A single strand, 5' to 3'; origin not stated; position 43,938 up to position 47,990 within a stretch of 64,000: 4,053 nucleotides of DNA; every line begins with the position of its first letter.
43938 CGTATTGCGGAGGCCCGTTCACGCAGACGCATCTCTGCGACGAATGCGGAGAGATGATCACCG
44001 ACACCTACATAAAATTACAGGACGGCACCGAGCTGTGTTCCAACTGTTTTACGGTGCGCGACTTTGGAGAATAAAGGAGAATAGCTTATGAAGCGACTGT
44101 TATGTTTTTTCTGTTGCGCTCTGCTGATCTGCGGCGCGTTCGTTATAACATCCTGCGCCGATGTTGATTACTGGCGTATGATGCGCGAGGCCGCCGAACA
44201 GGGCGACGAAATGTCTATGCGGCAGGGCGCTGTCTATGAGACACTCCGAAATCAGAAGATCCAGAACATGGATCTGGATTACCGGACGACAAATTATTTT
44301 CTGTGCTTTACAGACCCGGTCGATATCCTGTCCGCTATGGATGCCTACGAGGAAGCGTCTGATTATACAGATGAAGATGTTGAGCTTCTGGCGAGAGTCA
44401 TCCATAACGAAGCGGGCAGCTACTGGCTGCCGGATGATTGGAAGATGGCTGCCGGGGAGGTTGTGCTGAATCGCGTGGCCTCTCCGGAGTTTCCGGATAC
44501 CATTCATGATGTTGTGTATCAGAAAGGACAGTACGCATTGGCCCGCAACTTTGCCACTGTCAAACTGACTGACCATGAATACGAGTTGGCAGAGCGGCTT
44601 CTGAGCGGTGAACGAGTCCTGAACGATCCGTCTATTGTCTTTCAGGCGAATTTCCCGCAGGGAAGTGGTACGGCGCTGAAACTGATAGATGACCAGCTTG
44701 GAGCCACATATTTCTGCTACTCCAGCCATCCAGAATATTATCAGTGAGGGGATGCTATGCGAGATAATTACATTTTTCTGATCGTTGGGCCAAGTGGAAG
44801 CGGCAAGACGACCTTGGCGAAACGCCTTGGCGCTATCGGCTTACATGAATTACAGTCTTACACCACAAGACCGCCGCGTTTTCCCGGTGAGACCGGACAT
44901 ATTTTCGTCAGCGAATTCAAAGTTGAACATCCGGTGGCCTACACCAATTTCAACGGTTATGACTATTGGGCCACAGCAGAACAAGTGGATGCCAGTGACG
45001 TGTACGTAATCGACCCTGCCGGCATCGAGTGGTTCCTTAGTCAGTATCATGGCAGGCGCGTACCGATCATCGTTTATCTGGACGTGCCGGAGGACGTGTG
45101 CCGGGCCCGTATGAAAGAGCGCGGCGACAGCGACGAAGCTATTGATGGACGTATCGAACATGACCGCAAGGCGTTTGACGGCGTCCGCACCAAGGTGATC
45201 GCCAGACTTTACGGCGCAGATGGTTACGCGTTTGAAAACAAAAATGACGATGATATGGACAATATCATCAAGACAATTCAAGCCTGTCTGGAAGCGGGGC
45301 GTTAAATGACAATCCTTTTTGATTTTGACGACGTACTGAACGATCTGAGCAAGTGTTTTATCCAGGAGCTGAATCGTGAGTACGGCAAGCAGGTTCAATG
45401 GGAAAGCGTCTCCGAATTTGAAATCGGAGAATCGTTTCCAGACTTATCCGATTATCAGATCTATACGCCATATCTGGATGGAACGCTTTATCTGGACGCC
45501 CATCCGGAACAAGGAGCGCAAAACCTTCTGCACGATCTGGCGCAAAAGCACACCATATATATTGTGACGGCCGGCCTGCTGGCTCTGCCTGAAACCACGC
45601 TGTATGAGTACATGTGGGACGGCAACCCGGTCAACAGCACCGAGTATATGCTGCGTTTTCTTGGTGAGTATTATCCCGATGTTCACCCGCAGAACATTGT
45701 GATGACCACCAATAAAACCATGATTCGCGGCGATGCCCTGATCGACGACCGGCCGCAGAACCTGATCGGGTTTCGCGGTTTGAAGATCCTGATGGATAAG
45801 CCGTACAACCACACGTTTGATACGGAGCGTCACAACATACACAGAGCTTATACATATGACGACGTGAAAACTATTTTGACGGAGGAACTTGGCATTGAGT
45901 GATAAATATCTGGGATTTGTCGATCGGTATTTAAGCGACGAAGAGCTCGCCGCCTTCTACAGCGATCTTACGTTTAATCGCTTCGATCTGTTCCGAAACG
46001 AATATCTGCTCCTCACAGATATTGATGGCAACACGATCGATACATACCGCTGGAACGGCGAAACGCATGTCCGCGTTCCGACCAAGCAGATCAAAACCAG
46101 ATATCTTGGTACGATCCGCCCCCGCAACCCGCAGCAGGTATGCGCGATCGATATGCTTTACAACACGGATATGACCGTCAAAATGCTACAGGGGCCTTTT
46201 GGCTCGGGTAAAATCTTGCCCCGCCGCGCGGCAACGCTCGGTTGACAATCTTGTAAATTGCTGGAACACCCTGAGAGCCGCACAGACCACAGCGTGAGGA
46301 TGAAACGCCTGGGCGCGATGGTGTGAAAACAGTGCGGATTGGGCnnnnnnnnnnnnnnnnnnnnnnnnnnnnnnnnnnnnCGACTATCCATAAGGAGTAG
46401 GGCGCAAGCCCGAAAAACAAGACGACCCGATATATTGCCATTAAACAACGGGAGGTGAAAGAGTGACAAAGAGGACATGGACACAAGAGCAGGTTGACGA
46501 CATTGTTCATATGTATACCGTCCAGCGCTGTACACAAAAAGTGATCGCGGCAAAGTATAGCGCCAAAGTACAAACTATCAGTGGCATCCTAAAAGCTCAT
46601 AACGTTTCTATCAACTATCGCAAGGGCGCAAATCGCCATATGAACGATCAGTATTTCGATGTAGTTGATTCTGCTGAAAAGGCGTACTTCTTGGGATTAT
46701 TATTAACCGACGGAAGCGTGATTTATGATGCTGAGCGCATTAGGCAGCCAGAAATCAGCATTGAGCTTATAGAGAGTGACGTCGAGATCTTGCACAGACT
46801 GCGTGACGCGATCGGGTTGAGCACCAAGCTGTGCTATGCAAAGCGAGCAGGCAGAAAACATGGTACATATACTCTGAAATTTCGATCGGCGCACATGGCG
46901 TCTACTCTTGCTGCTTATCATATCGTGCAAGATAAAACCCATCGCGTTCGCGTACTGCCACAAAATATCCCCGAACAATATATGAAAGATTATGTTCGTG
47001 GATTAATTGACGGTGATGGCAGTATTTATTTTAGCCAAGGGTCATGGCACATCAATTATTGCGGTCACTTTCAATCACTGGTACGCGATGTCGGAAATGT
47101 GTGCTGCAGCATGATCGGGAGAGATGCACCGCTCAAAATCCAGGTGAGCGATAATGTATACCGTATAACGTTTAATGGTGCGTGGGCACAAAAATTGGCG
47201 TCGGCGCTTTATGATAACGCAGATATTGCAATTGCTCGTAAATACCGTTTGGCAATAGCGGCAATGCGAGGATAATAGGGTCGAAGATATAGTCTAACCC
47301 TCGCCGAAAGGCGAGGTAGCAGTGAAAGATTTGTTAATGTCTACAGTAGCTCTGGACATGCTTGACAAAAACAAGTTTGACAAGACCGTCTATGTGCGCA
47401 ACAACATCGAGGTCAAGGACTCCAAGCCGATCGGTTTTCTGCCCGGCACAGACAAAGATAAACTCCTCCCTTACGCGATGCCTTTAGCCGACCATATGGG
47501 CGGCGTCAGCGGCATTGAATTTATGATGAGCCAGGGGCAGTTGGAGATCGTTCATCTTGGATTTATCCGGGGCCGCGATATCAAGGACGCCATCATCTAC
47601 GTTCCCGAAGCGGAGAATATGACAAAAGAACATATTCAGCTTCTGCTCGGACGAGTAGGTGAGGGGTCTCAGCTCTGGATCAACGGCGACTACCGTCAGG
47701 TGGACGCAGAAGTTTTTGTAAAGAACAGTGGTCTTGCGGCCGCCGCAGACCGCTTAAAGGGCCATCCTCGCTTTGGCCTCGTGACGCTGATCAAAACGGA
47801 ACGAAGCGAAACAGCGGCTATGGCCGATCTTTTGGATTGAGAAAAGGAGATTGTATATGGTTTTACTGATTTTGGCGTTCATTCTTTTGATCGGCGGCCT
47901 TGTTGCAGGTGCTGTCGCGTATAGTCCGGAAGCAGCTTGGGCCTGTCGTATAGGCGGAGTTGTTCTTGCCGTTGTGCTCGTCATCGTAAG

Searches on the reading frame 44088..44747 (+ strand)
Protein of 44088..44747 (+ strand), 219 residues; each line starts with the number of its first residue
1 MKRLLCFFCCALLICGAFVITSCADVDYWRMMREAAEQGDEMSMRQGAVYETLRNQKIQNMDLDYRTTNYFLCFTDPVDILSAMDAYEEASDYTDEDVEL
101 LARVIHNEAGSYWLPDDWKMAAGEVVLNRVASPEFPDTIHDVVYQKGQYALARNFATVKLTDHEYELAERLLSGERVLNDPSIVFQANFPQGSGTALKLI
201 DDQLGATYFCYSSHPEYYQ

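Call 72: search_protein_families(library=pfam, proteins=[window:44088-44747:+], max_evalue=0.001)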
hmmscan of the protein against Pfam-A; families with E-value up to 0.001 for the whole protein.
window:44088-44747:+ (219 aa): 1 family
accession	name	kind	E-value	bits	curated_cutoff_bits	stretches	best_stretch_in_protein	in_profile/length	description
PF07486.17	Hydrolase_2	-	7.6e-13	49.4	27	1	119-180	7-69/100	Cell Wall Hydrolase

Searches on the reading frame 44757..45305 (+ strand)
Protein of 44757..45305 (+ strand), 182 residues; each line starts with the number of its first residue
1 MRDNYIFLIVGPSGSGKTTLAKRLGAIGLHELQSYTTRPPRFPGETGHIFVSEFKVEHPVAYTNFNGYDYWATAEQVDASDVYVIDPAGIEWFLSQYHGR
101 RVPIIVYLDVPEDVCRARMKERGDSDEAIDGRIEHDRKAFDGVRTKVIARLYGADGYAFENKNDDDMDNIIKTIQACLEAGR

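Call 72: search_protein_families(library=pfam, proteins=[window:44757-45305:+], max_evalue=0.001)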
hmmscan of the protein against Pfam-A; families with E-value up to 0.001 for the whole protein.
window:44757-45305:+ (182 aa): 5 families
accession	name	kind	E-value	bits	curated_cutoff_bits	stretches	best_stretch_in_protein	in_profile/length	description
PF13238.12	AAA_18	-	2.8e-09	37.9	29.4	1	8-134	2-123/128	AAA domain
PF13671.12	AAA_33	-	2.1e-08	35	27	0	7-24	2-19/143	AAA domain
PF01712.25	dNK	-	8.9e-06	26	27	0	98-128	119-149/203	Deoxynucleoside kinase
PF13207.12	AAA_17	-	0.00023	21.9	27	0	10-24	1-15/136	AAA domain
PF13401.12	AAA_22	-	0.00064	20.5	27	0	3-25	4-26/130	AAA domain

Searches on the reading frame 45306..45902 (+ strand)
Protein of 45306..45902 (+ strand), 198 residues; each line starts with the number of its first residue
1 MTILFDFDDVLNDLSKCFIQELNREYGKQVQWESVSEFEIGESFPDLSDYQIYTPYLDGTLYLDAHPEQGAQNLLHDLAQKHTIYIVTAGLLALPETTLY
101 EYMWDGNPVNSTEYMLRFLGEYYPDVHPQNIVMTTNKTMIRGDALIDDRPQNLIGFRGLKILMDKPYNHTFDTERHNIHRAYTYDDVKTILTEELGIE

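Call 5: search_protein_families(library=pfam, proteins=[window:45306-45902:+], max_evalue=0.01)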
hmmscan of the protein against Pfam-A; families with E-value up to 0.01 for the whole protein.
window:45306-45902:+ (198 aa): 1 family
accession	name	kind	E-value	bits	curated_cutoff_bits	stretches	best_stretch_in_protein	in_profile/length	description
PF06941.18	NT5C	-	4.5e-25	89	24.8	1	2-187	3-170/180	5' nucleotidase, deoxy (Pyrimidine), cytosolic type C protein (NT5C)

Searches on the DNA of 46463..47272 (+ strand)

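Call 77: search_rna_families(sources=[L144, L147, L230, L228, L139, L140, L142, L166, L169, L173, L174, L165, L155], threshold=gathering)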
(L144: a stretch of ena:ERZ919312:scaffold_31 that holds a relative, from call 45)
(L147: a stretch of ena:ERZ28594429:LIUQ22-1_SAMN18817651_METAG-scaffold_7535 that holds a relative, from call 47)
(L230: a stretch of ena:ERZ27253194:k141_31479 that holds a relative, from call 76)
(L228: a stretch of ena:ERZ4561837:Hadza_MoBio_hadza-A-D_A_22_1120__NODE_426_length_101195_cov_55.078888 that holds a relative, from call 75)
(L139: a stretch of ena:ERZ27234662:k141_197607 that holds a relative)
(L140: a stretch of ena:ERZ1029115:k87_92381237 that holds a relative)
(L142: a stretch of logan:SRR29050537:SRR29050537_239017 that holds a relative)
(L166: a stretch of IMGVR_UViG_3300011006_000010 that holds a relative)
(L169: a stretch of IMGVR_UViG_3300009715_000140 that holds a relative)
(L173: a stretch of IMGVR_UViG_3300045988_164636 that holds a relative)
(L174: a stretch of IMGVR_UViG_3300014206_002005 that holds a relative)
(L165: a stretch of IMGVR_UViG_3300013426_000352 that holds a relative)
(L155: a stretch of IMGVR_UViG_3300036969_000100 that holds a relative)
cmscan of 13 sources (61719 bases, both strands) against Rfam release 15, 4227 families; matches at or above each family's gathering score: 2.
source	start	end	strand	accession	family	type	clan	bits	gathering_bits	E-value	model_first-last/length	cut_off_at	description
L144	690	762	+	RF00005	tRNA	Gene; tRNA;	CL00001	65.7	29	4.6e-12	1-71/71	no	tRNA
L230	326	397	+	RF00005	tRNA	Gene; tRNA;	CL00001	56.8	29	1.3e-09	1-71/71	no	tRNA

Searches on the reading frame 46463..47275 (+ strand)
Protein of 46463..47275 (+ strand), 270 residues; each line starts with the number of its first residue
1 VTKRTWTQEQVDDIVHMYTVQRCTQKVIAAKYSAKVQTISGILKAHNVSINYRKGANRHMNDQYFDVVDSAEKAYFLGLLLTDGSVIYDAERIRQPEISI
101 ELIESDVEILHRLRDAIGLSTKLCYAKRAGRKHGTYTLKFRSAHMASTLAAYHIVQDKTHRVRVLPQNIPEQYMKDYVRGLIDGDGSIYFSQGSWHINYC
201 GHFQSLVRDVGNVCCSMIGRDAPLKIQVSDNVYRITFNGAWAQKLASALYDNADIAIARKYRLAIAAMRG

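Call 5: search_protein_families(library=pfam, proteins=[window:46463-47275:+], max_evalue=0.01)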
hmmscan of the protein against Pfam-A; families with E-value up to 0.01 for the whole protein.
window:46463-47275:+ (270 aa): 1 family
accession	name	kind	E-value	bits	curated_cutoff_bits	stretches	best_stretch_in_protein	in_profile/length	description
PF14528.11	LAGLIDADG_3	-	5.5e-05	23.8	22.5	0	72-138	3-66/82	LAGLIDADG-like domain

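Call 35: find_related_loci(query=window:46463-47272:+, collection=viral_contigs, flank=2500)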
Query window:46463-47272:+ (270 aa) in viral_contigs; peptide patterns used: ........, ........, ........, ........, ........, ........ (x = any residue, [..] = any of these).
17 stretches matched a pattern, but none encodes a relative of the query by tblastn (E <= 1e-3).

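Call 44: find_homologous_proteins(query=window:46463-47272:+, max_evalue=0.00001)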
Query window:46463-47272:+ (270 aa): 22 proteins with E <= 0.00001 among 1061 candidates.
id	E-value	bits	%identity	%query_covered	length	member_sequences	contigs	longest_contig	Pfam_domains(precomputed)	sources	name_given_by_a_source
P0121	5.2e-178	608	100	100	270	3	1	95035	-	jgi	-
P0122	4.4e-74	267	46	99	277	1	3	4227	PF14528.12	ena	-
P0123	1.2e-65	240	46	99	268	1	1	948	PF14528.12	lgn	-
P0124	3.8e-64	235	46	89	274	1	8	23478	PF14528.12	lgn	-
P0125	3.9e-60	222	45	98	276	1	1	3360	PF14528.12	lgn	-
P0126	6.1e-58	214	45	98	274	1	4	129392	PF14528.12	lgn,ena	-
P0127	5.5e-49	185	41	88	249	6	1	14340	PF14528.12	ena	-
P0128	4.9e-47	179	46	77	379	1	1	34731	PF07463.17,PF14528.12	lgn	-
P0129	9.8e-39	151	39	87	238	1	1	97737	PF14528.12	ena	-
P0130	2.3e-38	150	33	96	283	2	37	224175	PF14528.12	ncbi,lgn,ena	-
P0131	2.9e-38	150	34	96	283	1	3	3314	PF14528.12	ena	-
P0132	3.2e-38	150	33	96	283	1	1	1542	PF14528.12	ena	-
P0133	8.0e-37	145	33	96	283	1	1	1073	PF14528.12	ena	-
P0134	1.2e-36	145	33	98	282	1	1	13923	PF14528.12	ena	-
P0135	1.4e-36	144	32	96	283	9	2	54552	PF14528.12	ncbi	-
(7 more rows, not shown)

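Call 45: find_encoding_contigs(protein=P0126, flank=2500, max_places=2)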
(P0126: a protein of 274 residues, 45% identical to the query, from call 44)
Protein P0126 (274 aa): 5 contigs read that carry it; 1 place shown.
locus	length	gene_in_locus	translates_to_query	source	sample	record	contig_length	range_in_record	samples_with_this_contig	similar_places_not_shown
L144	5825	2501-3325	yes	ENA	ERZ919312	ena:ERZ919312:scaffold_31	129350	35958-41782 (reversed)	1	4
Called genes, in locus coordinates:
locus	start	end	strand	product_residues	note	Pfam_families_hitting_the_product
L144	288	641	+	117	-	-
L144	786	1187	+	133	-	-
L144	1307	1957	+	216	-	PF00574:CLP_protease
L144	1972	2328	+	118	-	-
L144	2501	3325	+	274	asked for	PF14528:LAGLIDADG_3 (faint)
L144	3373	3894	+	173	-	PF02562:PhoH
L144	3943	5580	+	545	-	-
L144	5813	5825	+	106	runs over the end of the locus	-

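Call 46: find_encoding_contigs(protein=P0124, flank=2500, max_places=2)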
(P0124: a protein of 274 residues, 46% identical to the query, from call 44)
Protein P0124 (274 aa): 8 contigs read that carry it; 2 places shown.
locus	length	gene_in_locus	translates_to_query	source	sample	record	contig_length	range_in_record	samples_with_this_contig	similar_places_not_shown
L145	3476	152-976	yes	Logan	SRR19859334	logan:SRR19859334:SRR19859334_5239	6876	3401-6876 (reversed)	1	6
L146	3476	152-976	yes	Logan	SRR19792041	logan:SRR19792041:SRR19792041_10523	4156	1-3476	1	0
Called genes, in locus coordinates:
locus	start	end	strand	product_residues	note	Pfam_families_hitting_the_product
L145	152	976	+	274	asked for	PF14528:LAGLIDADG_3 (faint)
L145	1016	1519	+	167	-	PF02562:PhoH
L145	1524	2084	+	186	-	PF06941:NT5C, PF13419:HAD_2 (faint)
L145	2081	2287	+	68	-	-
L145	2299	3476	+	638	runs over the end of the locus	PF13597:NRDD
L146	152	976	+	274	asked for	PF14528:LAGLIDADG_3 (faint)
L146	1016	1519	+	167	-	PF02562:PhoH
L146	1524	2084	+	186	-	PF06941:NT5C, PF13419:HAD_2 (faint)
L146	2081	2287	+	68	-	-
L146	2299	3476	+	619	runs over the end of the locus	?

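Call 47: find_encoding_contigs(protein=P0122, flank=2500, max_places=2)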
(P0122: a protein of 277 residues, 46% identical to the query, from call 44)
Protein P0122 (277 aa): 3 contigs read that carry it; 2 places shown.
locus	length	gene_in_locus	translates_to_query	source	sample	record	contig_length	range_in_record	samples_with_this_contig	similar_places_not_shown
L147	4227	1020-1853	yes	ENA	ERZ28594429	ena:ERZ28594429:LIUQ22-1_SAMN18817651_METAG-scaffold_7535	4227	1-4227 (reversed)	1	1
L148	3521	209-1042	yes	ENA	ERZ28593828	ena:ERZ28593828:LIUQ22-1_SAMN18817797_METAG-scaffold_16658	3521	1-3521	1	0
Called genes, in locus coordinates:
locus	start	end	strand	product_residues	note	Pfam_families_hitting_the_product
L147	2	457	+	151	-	?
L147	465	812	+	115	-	-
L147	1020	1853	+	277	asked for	PF14528:LAGLIDADG_3 (faint)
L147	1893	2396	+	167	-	PF02562:PhoH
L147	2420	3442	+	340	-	PF13495:Phage_int_SAM_4 (weak), PF00589:Phage_integrase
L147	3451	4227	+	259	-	?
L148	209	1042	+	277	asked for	PF14528:LAGLIDADG_3 (faint)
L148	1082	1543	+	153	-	-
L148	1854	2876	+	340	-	PF13495:Phage_int_SAM_4 (weak), PF00589:Phage_integrase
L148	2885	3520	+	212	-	?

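Call 75: find_encoding_contigs(protein=P0130, flank=2500, max_places=2)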
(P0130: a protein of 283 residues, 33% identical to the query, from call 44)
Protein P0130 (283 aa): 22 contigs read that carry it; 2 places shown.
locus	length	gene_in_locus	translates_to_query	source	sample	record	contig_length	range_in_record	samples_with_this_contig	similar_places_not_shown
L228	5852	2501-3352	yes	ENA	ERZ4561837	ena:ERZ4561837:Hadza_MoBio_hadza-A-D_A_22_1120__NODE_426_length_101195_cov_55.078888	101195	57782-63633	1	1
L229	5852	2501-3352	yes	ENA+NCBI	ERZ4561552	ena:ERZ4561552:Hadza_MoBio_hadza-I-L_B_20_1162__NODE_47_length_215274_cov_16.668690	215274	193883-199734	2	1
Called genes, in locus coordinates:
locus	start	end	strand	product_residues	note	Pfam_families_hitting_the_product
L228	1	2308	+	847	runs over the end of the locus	PF02811:PHP, PF07733:DNA_pol3_alpha, PF17657:DNA_pol3_finger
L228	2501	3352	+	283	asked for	PF14528:LAGLIDADG_3 (faint)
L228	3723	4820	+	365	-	-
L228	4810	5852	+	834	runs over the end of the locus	PF01443:Viral_helicase1 (faint), PF14490:HHH_RecD2, PF13604:AAA_30, PF13245:AAA_19, PF18335:SH3_13 (weak), PF13538:UvrD_C_2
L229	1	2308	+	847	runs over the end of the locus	PF02811:PHP, PF07733:DNA_pol3_alpha, PF17657:DNA_pol3_finger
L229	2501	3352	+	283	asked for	PF14528:LAGLIDADG_3 (faint)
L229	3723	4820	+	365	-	-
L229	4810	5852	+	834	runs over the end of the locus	PF01443:Viral_helicase1 (faint), PF14490:HHH_RecD2, PF13604:AAA_30, PF13245:AAA_19, PF18335:SH3_13 (weak), PF13538:UvrD_C_2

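Call 76: find_encoding_contigs(protein=P0127, flank=2500, max_places=2)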
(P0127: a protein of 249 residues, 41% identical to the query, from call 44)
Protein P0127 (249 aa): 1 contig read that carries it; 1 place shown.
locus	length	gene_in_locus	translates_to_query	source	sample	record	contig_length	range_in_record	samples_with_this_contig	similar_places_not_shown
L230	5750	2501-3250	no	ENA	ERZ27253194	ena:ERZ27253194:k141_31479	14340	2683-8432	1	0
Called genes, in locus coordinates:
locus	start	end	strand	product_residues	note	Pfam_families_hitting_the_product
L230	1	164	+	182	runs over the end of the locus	-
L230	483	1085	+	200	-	PF06725:3D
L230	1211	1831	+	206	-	PF00574:CLP_protease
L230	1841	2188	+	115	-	-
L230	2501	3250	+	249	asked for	PF14528:LAGLIDADG_3 (weak)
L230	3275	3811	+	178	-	PF02562:PhoH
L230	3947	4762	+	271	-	-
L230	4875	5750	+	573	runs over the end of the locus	-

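Call 85: find_encoding_contigs(protein=P0121, flank=500, max_places=3)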
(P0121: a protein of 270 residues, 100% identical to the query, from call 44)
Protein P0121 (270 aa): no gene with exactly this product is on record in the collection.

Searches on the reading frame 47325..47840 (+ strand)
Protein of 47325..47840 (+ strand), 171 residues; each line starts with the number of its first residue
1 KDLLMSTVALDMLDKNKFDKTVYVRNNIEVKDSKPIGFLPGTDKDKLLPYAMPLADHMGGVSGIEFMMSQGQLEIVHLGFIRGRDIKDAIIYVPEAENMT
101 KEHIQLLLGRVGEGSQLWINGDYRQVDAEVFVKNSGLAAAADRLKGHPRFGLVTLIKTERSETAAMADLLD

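Call 5: search_protein_families(library=pfam, proteins=[window:47325-47840:+], max_evalue=0.01)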
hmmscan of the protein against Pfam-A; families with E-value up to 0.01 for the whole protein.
window:47325-47840:+ (171 aa): 1 family
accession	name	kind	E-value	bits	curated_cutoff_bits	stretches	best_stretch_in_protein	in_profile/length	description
PF02562.22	PhoH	-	7.5e-31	107.6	27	1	1-157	32-188/205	PhoH-like protein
